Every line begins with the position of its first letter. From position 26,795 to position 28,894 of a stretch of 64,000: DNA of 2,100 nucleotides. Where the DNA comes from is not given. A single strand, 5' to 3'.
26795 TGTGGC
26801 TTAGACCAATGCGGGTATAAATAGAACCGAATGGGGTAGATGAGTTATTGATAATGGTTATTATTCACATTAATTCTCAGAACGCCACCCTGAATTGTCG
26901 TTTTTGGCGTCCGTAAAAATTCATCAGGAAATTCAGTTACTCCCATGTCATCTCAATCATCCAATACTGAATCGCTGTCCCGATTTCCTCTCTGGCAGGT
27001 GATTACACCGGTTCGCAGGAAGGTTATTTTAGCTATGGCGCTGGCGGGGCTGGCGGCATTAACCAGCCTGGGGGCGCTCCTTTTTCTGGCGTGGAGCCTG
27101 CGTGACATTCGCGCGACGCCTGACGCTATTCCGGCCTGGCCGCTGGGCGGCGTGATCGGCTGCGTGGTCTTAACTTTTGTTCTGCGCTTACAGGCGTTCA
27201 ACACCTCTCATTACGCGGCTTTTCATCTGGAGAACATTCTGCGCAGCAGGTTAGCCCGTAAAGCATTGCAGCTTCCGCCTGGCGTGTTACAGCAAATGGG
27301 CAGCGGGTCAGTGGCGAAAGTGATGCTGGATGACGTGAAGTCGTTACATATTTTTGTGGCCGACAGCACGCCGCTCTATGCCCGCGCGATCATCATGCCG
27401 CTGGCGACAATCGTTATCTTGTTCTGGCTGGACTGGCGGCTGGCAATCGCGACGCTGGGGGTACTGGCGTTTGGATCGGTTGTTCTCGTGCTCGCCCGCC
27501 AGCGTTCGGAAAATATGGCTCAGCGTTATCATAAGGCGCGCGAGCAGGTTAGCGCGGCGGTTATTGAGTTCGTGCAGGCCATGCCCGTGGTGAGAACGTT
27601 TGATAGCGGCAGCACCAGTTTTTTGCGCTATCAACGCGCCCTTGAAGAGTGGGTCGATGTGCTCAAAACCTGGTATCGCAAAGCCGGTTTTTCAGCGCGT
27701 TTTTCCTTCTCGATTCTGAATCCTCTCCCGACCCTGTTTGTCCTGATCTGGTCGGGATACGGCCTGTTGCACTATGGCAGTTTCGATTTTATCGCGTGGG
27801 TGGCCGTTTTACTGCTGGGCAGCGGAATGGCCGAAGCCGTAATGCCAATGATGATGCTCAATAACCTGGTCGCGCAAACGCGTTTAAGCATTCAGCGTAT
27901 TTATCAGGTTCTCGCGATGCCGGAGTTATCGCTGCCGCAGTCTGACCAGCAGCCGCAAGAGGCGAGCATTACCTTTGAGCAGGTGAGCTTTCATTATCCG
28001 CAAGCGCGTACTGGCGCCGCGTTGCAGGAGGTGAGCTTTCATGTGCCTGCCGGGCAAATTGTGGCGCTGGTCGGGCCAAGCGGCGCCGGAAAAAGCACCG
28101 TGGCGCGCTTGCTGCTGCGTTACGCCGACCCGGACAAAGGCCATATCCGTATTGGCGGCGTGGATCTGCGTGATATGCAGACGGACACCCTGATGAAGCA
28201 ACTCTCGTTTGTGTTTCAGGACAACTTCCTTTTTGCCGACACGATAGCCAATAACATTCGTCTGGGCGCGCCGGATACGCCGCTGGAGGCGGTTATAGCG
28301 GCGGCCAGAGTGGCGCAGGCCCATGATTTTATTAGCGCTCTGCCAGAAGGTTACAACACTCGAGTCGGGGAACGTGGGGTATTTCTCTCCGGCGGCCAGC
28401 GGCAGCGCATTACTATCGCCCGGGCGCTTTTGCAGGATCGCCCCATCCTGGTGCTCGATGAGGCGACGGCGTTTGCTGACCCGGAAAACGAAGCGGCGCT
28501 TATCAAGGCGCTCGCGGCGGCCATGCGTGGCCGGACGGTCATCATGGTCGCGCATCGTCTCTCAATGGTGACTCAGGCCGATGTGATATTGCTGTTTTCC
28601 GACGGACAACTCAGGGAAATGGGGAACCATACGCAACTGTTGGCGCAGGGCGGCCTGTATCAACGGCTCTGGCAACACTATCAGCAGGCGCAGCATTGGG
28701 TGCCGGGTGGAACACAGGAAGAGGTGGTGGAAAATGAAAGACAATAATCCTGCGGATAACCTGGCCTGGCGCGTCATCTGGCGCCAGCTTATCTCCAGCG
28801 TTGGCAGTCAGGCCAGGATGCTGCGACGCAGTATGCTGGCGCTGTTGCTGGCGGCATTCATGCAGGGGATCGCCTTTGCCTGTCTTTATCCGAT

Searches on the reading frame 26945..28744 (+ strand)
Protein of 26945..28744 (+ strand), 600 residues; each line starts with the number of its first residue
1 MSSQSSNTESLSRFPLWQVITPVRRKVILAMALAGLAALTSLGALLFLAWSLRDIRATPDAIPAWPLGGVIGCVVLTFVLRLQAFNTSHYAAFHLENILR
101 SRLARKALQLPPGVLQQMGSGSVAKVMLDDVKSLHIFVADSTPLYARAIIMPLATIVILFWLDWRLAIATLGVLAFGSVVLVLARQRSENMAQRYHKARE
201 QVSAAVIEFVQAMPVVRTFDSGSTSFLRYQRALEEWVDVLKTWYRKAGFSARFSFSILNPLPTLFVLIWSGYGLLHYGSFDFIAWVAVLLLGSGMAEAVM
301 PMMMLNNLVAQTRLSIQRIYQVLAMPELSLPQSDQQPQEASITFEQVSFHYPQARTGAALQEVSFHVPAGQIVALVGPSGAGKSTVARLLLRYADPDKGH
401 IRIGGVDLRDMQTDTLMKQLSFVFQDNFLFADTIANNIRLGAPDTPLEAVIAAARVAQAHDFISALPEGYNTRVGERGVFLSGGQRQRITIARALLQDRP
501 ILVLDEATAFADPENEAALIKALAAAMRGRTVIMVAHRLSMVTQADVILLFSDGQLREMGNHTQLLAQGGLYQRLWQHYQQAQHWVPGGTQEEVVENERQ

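Call 44: search_solved_structures(query=window:26945-28744:+, max_evalue=1e-100, show_alignments=1)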
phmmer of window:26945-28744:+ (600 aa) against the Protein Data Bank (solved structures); distinct sequences matched with E-value up to 1e-100: 44.
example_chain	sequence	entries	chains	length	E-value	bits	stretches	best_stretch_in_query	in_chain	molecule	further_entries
6p6i_A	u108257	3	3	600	0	1317.6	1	1-600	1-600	inner membrane ABC-transporter | ABC transporter ATP-binding protein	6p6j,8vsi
4f4c_A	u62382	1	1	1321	2e-128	432.6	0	90-575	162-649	Multidrug resistance protein pgp-1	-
8zpx_B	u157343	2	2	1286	9.8e-123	413.9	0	155-584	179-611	ABC transporter B family member 1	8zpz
8woi_A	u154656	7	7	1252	1.1e-122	413.7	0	123-577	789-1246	ABC transporter B family member 19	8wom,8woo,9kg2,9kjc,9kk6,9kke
9juj_A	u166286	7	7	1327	1.1e-122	413.7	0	155-584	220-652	ABC transporter B family member 1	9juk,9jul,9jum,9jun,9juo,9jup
8zq4_B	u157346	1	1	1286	8.5e-122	410.8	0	155-584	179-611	ABC transporter B family member 1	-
8wp0_A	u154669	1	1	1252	9.2e-122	410.7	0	123-577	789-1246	ABC transporter B family member 19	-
9nfi_A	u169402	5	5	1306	1.2e-121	410.3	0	98-584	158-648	Permeability Glycoprotein (P-gp)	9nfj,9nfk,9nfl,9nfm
6fn1_A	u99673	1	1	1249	2.7e-121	409.1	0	122-576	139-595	Human-mouse chimeric ABCB1 (ABCBHM)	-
6fn4_A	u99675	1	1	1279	3e-121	408.9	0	122-576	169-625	Apo form of Human-mouse chimeric ABCB1 (ABCB1HM) in complex with Antigen binding fragment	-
7niu_A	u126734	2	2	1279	2.9e-120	405.7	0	127-576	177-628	Isoform 2 of Phosphatidylcholine translocator ABCB4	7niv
6qex_A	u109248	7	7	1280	4.6e-120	405.1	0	122-575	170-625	Multidrug resistance protein 1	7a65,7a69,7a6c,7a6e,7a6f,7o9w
8sa0_A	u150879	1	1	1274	6.6e-120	404.5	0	122-575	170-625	ATP-dependent translocase ABCB1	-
8gmg_A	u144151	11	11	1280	7.2e-120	404.4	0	122-575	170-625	ATP-dependent translocase ABCB1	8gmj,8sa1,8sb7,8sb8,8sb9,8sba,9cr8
6qee_A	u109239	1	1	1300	8.8e-120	404.1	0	122-576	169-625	ABCB1HM-EQ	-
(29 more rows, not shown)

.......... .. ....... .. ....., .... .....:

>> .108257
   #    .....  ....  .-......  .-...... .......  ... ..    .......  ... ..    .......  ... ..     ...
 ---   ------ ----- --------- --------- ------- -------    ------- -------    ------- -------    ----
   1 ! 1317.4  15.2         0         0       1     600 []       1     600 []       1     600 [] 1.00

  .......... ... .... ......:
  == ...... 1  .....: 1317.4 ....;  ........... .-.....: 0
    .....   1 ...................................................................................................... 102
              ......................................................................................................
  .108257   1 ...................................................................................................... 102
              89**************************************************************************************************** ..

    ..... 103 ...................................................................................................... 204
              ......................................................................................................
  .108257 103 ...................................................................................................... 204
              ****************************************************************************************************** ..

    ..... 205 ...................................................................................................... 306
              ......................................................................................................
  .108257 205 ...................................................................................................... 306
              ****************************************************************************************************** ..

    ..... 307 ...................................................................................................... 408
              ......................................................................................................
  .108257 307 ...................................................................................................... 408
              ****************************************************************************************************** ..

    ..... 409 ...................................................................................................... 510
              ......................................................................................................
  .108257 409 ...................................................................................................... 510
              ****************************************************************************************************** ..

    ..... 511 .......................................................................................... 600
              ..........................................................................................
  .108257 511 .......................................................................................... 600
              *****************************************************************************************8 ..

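Call 58: search_protein_families(proteins=[window:26945-28744:+], library=ncbifam, max_evalue=1e-30)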
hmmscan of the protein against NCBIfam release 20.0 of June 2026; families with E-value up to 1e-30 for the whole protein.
window:26945-28744:+ (600 aa): 31 families (the best 25 are shown)
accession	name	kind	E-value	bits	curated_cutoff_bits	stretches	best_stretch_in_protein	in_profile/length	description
TIGR02204.1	MsbA_rel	hypoth_equivalog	2.2e-100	337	780.4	1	99-575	93-571/576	ABC transporter, permease/ATP-binding protein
TIGR02203.1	MsbA_lipidA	equivalog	8.6e-99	331.6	602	1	16-577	5-567/572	lipid A export permease/ATP-binding protein MsbA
TIGR01846.1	type_I_sec_HlyB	subfamily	1.1e-91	308.2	725.55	1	94-578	209-691/694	type I secretion system permease/ATPase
TIGR00958.1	3a01208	subfamily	3.2e-88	296.8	874.6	1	89-575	226-710/711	antigen peptide transporter 2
NF010178.0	PRK13657.1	equivalog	5.9e-88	295.8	733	1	104-577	96-568/588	glucan ABC transporter ATP-binding protein/ permease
TIGR02857.1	CydD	equivalog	9.8e-88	295.4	435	1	24-549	2-527/529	thiol reductant ABC exporter subunit CydD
NF045513.1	HepA_fam_ABC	equivalog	1.7e-86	291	725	1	74-581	105-608/610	heterocyst formation ABC transporter subunit HepA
TIGR03375.1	type_I_sec_LssB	subfamily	1e-78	265.3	693.1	1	69-568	194-691/696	type I secretion system permease/ATPase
NF008381.0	PRK11176.1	equivalog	4.3e-78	263.1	867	1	16-577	16-577/582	lipid A ABC transporter ATP-binding protein/permease MsbA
NF052233.1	CphA_assoc_ABC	equivalog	6.8e-78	262.8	880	1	137-581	303-745/766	cyanophycin metabolism-associated ABC transporter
TIGR02868.1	CydC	equivalog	2.7e-77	260.6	329.05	1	18-539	6-530/530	thiol reductant ABC exporter subunit CydC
NF008364.0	PRK11160.1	equivalog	8.2e-75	252.5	630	1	65-578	61-574/575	heme ABC transporter ATP-binding protein/permease CydC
TIGR03796.1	NHLM_micro_ABC1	equivalog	1.5e-73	248.2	853.3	1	69-575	199-708/710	NHLP family bacteriocin export ABC transporter peptidase/permease/ATPase subunit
NF008055.0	PRK10789.1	equivalog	4.8e-72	243.2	845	1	72-583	65-574/590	SmdA family multidrug ABC transporter permease/ATP-binding protein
TIGR03797.1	NHLM_micro_ABC2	equivalog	1.1e-70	239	709.4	1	99-577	211-683/686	NHLP bacteriocin export ABC transporter permease/ATPase subunit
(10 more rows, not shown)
